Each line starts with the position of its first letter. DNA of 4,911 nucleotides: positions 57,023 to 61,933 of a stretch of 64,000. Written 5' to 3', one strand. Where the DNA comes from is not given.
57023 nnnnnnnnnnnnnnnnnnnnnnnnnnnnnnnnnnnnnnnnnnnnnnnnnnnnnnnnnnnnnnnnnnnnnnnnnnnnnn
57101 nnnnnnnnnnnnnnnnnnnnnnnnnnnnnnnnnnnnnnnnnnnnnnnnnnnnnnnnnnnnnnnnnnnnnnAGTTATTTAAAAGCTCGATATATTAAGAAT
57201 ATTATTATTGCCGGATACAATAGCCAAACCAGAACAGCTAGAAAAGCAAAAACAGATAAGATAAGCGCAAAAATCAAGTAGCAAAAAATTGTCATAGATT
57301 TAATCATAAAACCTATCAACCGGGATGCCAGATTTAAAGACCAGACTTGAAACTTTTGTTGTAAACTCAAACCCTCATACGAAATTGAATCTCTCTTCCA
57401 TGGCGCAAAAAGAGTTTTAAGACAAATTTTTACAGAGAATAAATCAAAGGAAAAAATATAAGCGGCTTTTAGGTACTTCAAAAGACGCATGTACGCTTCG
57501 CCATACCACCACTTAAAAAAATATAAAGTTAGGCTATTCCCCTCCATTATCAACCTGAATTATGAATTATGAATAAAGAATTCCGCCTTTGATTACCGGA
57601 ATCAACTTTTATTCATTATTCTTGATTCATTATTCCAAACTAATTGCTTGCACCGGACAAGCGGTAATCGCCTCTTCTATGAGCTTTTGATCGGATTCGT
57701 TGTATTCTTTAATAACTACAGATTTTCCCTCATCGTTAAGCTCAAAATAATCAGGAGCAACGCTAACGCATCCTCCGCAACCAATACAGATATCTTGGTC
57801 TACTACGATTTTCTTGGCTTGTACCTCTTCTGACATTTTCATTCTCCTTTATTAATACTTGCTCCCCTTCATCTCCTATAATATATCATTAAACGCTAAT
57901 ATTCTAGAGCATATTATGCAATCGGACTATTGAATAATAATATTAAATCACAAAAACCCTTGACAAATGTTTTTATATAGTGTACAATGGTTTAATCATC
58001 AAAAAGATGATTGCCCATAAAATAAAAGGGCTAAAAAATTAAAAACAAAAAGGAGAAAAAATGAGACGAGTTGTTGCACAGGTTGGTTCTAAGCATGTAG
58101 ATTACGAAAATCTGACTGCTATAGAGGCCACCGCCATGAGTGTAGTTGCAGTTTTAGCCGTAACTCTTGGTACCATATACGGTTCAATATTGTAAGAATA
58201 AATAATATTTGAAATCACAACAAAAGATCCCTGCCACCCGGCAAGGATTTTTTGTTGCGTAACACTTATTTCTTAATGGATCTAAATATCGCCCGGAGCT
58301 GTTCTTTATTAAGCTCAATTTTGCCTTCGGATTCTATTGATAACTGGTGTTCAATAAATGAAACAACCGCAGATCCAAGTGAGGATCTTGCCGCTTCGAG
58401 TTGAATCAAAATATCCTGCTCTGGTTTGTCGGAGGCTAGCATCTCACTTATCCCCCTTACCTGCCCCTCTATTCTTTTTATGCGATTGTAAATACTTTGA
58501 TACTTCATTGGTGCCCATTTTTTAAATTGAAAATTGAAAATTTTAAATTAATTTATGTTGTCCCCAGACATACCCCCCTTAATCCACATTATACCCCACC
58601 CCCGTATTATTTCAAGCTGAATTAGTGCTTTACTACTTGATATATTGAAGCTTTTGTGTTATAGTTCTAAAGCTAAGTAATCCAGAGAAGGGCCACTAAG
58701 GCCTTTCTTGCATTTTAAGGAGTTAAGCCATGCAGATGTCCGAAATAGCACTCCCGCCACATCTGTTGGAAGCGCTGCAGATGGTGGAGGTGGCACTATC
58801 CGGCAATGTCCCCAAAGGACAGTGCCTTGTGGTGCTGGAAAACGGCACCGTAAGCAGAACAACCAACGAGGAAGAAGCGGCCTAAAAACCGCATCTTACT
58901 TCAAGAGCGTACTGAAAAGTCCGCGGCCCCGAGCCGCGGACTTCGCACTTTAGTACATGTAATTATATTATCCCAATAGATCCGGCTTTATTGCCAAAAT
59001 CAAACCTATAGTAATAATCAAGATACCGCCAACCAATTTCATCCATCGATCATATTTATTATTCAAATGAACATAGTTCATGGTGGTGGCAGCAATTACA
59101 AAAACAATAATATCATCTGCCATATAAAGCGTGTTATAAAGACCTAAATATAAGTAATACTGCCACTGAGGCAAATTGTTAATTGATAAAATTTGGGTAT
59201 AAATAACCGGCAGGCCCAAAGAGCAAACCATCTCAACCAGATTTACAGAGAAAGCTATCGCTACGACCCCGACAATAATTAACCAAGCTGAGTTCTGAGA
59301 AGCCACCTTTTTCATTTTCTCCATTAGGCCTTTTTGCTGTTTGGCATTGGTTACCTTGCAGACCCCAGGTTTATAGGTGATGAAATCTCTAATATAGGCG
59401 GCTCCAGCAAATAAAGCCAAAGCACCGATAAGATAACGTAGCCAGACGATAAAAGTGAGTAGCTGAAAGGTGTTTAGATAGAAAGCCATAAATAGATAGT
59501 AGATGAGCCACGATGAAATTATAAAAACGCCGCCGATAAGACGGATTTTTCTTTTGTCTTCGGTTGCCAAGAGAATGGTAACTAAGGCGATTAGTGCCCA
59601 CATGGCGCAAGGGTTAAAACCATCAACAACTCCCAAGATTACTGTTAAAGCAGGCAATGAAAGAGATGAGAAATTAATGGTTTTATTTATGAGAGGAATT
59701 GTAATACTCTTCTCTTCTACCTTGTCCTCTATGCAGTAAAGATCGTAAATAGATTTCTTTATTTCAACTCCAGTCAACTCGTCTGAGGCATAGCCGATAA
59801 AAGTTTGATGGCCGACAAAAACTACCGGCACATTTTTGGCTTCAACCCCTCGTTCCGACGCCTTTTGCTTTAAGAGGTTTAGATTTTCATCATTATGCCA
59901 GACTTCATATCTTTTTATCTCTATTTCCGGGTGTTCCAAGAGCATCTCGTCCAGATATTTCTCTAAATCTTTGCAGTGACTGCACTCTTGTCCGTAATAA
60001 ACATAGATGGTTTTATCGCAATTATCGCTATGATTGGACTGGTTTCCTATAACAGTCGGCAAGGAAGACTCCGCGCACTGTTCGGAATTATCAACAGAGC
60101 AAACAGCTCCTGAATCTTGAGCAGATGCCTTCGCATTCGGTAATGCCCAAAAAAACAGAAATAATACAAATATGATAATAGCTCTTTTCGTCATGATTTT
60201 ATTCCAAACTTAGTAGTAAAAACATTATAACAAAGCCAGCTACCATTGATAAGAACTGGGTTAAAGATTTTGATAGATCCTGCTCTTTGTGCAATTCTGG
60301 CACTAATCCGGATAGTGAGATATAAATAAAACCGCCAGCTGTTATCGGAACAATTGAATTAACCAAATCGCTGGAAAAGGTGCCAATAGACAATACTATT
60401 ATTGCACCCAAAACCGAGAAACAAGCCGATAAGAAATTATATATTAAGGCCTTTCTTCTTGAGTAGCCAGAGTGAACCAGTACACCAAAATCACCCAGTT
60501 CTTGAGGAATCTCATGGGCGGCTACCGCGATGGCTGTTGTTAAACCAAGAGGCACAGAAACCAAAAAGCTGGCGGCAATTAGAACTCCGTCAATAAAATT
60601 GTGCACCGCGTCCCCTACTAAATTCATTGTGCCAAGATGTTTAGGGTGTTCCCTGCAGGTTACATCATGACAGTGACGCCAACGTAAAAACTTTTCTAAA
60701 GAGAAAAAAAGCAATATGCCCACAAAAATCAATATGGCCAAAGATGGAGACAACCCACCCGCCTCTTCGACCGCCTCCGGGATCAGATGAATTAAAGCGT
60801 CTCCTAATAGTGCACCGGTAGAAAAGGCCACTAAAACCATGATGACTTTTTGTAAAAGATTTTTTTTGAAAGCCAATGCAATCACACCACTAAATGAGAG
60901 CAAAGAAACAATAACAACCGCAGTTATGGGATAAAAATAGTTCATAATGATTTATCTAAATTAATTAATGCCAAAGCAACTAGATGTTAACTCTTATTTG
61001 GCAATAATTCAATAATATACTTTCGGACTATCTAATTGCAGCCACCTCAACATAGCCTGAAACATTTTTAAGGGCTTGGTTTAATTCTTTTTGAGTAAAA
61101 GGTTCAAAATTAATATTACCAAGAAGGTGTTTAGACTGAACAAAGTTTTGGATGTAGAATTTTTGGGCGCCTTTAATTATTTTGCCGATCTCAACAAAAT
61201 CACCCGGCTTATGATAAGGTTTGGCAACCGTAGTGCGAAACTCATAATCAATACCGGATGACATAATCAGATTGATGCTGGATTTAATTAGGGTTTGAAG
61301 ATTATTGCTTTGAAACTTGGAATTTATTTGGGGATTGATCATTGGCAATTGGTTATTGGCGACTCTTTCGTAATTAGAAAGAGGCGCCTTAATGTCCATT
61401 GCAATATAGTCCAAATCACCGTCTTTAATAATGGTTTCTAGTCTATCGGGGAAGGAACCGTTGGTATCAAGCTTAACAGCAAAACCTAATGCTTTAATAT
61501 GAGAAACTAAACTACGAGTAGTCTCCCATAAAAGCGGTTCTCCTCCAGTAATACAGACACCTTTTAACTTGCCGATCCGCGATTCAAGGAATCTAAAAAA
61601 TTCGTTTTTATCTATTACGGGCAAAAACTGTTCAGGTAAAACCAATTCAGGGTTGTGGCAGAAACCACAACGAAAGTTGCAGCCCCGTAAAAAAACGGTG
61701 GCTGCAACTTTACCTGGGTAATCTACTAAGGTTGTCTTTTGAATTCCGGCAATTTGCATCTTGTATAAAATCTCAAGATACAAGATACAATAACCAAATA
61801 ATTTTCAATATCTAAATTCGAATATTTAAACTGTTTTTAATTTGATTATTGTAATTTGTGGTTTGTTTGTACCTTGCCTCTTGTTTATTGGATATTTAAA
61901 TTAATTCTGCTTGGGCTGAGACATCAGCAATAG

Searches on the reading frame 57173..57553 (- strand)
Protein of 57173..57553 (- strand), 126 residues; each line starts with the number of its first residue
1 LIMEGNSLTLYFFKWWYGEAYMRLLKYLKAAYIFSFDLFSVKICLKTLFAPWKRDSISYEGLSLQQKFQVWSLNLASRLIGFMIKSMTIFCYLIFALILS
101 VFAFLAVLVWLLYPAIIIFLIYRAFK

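Call 4: search_protein_families(library=pfam, proteins=[window:57173-57553:-], max_evalue=0.01)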
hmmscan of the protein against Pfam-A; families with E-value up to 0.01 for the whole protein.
window:57173-57553:- (126 aa): 0 families

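Call 5: search_protein_families(library=ncbifam, proteins=[window:57173-57553:-], max_evalue=0.01)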
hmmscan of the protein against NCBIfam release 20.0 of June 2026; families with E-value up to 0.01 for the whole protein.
window:57173-57553:- (126 aa): 0 families

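Call 28: find_homologous_proteins(query=window:57173-57553:-, max_evalue=0.001)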
Query window:57173-57553:- (126 aa): 72 proteins with E <= 0.001 among 82 candidates.
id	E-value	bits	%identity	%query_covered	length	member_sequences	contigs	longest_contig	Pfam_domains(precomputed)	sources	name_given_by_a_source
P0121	1.5e-65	237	86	98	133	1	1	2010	-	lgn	-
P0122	3.1e-63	230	87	94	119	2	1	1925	-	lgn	-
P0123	1.7e-58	214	81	98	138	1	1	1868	-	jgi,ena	-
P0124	3.8e-51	191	71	97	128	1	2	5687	-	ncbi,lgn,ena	-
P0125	7.6e-51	190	87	83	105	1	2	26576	-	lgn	-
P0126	1.2e-50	189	73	89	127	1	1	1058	-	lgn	-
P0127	1.3e-47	179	66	97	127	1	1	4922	-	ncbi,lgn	-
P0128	4.7e-47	177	68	96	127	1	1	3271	-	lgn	-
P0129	1.4e-44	169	63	97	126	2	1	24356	-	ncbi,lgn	-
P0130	1.6e-44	169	69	90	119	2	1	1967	-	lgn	-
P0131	2.3e-42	162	64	94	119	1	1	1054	-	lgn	-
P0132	2.0e-41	159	63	94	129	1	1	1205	-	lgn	-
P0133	2.6e-41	159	62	90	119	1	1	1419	-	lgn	-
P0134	4.8e-41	158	64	88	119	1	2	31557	-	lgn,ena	-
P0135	1.2e-40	157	58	97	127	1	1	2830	-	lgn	-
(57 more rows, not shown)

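Call 41: predict_structure(alignment_id=A3)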
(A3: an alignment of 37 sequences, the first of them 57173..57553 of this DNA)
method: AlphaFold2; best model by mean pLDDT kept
length: 126 residues; sequences in the alignment: 37
mean_pLDDT: 91.6   pTM: 0.74
mean pLDDT of the five models: 91.6, 90.7, 90.4, 90.2, 89.7
residues with pLDDT >= 90: 97; 70-90: 23; 50-70: 5; < 50: 1
segments of 3 or more residues with pLDDT < 50: none
pLDDT, mean of each block of 10 residues (from residue 1): 67 94 98 98 92 79 93 90 95 99 98 95 96
secondary structure, 60 per line:
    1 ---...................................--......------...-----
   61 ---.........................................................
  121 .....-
elements in order: H4-38 H41-46 H64-125

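Call 42: search_protein_representatives(alignment_id=A3)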
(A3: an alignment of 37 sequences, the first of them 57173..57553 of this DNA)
Query: 37 sequences, 128 profile positions. Proteins with E-value up to 0.001 (for the whole library): 1311; up to 1e-10: 783; up to 1e-30: 12. The best 150 are listed.
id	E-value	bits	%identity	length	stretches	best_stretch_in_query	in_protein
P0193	2.4e-47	176.4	-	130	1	1-127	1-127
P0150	2.4e-47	176.4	-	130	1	1-127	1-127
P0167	3.2e-45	169.5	-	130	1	1-127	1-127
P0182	4.4e-43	162.6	-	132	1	1-127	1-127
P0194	3.7e-38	146.7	-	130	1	1-125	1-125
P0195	9.5e-38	145.3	-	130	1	5-126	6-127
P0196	9.9e-33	129.1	-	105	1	23-124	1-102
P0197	1.0e-32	129.1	-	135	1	6-126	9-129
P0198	6.0e-32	126.6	-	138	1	1-126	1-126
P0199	3.4e-31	124.2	-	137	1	4-127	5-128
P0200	3.9e-31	124.0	-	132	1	1-127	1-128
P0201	4.1e-31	123.9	-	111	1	6-104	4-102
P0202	1.1e-30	122.5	-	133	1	2-127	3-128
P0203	2.0e-30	121.7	-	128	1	6-126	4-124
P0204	2.8e-30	121.2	-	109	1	23-127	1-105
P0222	5.5e-26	107.3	-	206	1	5-124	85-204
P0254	3.6e-21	91.7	-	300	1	11-127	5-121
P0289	5.7e-19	84.6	-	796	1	11-117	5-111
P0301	2.1e-18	82.8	-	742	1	10-121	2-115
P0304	2.5e-18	82.6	-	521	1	10-126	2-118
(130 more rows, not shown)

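Call 43: search_protein_families(library=pfam, proteins=[P0289, P0301, P0304, P0254, P0222], max_evalue=0.00001)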
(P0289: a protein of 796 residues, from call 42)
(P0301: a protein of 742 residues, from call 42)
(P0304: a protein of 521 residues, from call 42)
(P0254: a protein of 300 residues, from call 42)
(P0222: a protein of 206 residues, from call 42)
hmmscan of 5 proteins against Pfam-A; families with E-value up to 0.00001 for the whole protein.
P0289 (796 aa): 15 families
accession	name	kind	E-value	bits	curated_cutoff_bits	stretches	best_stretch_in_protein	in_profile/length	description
PF07724.20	AAA_2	-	5.4e-42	144.1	27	1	552-704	1-165/166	AAA domain (Cdc48 subfamily)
PF10431.15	ClpB_D2-small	-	1.7e-21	76.5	21.9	1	711-791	1-81/81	C-terminal, D2-small domain, of ClpB protein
PF00004.35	AAA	-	4.3e-21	76.2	21.2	2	558-667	2-113/131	ATPase family associated with various cellular activities (AAA)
PF07728.20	AAA_5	-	1.7e-15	57.7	22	1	557-666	2-125/139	AAA domain (dynein-related subfamily)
PF17871.7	AAA_lid_9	-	3.9e-14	52.9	22.8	1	426-504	5-83/104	AAA lid domain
PF13191.12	AAA_16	-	9.4e-12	46.2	32.6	1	276-322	10-56/167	AAA ATPase domain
PF13173.12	AAA_14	-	2.3e-09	37.8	27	0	558-632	6-79/129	AAA domain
PF20720.3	nSTAND3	-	2.9e-08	34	27.2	0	276-323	5-51/155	Novel STAND NTPase 3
PF12775.13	AAA_7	-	6.2e-08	32.8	25.8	0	556-605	35-84/181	P-loop containing dynein motor region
PF13401.12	AAA_22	-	1.6e-07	32.1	27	0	287-340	2-56/130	AAA domain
PF05673.19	DUF815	-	2.7e-07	30.5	23.8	0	280-317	43-80/249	Protein of unknown function (DUF815)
PF01695.23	IstB_IS21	-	1.1e-06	28.8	24.1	0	288-411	90-210/238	IstB-like ATP binding protein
PF00158.32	Sigma54_activat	-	2.1e-06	28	20.2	0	551-601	22-69/168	Sigma-54 interaction domain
PF13238.12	AAA_18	-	2.8e-06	28.2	29.4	0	293-329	1-32/128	AAA domain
PF01078.27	Mg_chelatase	-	3.2e-06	27.2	20.3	0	286-328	18-60/207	Magnesium chelatase, subunit ChlI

P0301 (742 aa): 6 families
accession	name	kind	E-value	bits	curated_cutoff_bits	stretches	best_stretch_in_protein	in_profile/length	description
PF07724.20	AAA_2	-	1e-42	146.4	27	1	494-652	2-165/166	AAA domain (Cdc48 subfamily)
PF10431.15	ClpB_D2-small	-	3.1e-23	82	21.9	1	659-738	1-79/81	C-terminal, D2-small domain, of ClpB protein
PF07728.20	AAA_5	-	1.3e-15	58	22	1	498-613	2-125/139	AAA domain (dynein-related subfamily)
PF00004.35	AAA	-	4.6e-13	50.2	21.2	1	499-616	2-115/131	ATPase family associated with various cellular activities (AAA)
PF00158.32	Sigma54_activat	-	1.7e-07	31.5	20.2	0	497-617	24-150/168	Sigma-54 interaction domain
PF17871.7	AAA_lid_9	-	5.4e-07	29.9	22.8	1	361-444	1-82/104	AAA lid domain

P0304 (521 aa): 0 families

P0254 (300 aa): 0 families

P0222 (206 aa): 0 families

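Call 46: fold_search(model_id=the predicted structure, library=pdb)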
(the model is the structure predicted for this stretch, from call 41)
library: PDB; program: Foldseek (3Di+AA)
matches with E <= 10: 38; with E <= 0.001: 0
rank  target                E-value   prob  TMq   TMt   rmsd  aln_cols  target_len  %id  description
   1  2q13                  2.6e+00  0.18  0.33  0.13   9.0        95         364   17  Crystal structure of BAR-PH domain of APPL1 (released 2007-08-14)
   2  2f1m_A                3.1e+00  0.11  0.22  0.13   9.8        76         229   10  Conformational flexibility in the multidrug efflux system protein AcrA (released 2006-03-21)
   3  9tg4_E                3.5e+00  0.11  0.22  0.09  13.9        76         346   13  Structure of the YbjP lipoprotein bound to the AcrABZ-TolC efflux pump (released 2026-04-08)
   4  9tg4_G                4.0e+00  0.10  0.22  0.09   9.5        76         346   10  Structure of the YbjP lipoprotein bound to the AcrABZ-TolC efflux pump (released 2026-04-08)
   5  2z0o                  4.5e+00  0.13  0.34  0.14   8.9        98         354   17  Crystal structure of APPL1-BAR-PH domain (released 2008-05-13)
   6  9gy6_M                5.0e+00  0.05  0.17  0.07   9.1        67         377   10  Mycobacterial cytochrome bc1:aa3 with inhibitor (released 2025-04-09)
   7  5lpn_B                5.3e+00  0.10  0.26  0.25  10.5        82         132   18  Structure of human Rab10 in complex with the bMERB domain of Mical-1 (released 2016-08-24)
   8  2x3v_A                5.3e+00  0.06  0.24  0.12  13.5       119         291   10  Structure of The F-BAR Domain of Mouse Syndapin I (released 2010-04-07)
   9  3hai_A                5.6e+00  0.09  0.34  0.16  10.2       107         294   10  Crystal structure of human PACSIN1 F-BAR domain (P21 lattice) (released 2009-06-16)
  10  4h8s_D                6.0e+00  0.12  0.34  0.13  12.8        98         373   11  Crystal structure of human APPL2BARPH domain (released 2012-10-17)
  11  6adq_A                6.0e+00  0.08  0.25  0.11   7.5        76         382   17  Respiratory Complex CIII2CIV2SOD2 from Mycobacterium smegmatis (released 2018-11-14)
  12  2elb                  6.3e+00  0.11  0.33  0.14   9.6        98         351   20  Crystal Structure of the BAR-PH domain of human APPL1 (released 2007-05-29)
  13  4h8s_C                6.3e+00  0.10  0.32  0.12  13.0        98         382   12  Crystal structure of human APPL2BARPH domain (released 2012-10-17)
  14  7vvu_V                6.3e+00  0.08  0.28  0.31  11.5        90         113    9  NuA4 HAT module bound to the nucleosome (released 2022-08-10)
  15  6ixg_B                7.1e+00  0.16  0.43  0.28   6.0        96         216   14  Crystal structure of native apo SH3BP5 (P41) (released 2019-03-20)
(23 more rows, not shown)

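Call 60: search_protein_families(library=padloc, proteins=[window:57173-57553:-], max_evalue=0.001)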
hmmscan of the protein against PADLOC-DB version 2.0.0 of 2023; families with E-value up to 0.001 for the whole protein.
window:57173-57553:- (126 aa): 0 families

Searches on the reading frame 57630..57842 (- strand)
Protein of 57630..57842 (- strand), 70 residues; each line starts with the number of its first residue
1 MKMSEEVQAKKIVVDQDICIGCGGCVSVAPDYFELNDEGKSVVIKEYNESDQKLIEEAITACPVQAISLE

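Call 19: search_protein_families(library=pfam, proteins=[window:57630-57842:-], max_evalue=0.001)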
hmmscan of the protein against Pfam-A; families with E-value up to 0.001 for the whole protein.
window:57630-57842:- (70 aa): 10 families
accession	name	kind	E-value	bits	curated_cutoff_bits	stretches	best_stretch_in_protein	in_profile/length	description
PF13370.11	Fer4_13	-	1.7e-17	64.3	24.5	1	14-68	1-57/58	4Fe-4S single cluster domain of Ferredoxin I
PF13459.11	Fer4_15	-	1.6e-15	58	22.4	1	12-68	1-65/66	4Fe-4S single cluster domain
PF12837.12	Fer4_6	-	1.9e-05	24.9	25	1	11-28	1-18/24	4Fe-4S binding domain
PF00037.32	Fer4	-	2.7e-05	24.2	21.1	1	12-28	1-17/24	4Fe-4S binding domain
PF14697.11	Fer4_21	-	3.5e-05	24.3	35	0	9-30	31-52/59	4Fe-4S dicluster domain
PF06902.16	Fer4_19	-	5.5e-05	23.6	24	1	11-66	7-58/64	Divergent 4Fe-4S mono-cluster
PF12797.12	Fer4_2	-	9.7e-05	22.5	24.5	1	11-28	2-19/22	4Fe-4S binding domain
PF12838.12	Fer4_7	-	0.00013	22.8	27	0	5-28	24-47/52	4Fe-4S dicluster domain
PF13237.11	Fer4_10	-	0.00021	21.6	25.5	1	11-41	1-22/53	4Fe-4S dicluster domain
PF25160.1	LdpA_Fe-S-bd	-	0.0004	20.5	27.6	0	13-30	22-39/49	LdpA Fe-S cluster-binding domain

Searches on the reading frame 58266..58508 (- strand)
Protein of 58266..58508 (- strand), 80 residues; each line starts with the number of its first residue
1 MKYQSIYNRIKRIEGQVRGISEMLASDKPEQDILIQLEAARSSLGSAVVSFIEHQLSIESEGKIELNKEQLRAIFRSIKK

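Call 19: search_protein_families(library=pfam, proteins=[window:58266-58508:-], max_evalue=0.001)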
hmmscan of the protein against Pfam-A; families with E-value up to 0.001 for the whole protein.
window:58266-58508:- (80 aa): 1 family
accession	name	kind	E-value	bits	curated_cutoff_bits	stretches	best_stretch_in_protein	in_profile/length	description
PF02583.22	Trns_repr_metal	-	7e-15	55.6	22.8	1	4-75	3-73/78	Metal-sensitive transcriptional repressor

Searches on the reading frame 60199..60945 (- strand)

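Call 19: search_protein_families(library=pfam, proteins=[window:60199-60945:-], max_evalue=0.001)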
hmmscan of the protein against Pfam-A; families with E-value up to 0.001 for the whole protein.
window:60199-60945:- (248 aa): 1 family
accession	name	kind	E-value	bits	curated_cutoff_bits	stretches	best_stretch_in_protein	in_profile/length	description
PF02535.28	Zip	-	7.7e-47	160.5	35.1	2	104-244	177-322/323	ZIP Zinc transporter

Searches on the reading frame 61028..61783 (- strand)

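Call 19: search_protein_families(library=pfam, proteins=[window:61028-61783:-], max_evalue=0.001)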
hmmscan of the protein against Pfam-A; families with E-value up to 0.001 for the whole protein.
window:61028-61783:- (251 aa): 2 families
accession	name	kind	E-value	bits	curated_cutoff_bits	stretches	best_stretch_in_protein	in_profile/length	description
PF04055.27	Radical_SAM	-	4.7e-14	53.3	29.5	1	30-142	2-120/166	Radical SAM superfamily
PF13353.11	Fer4_12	-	2e-07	31.8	22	1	26-100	6-81/137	4Fe-4S single cluster domain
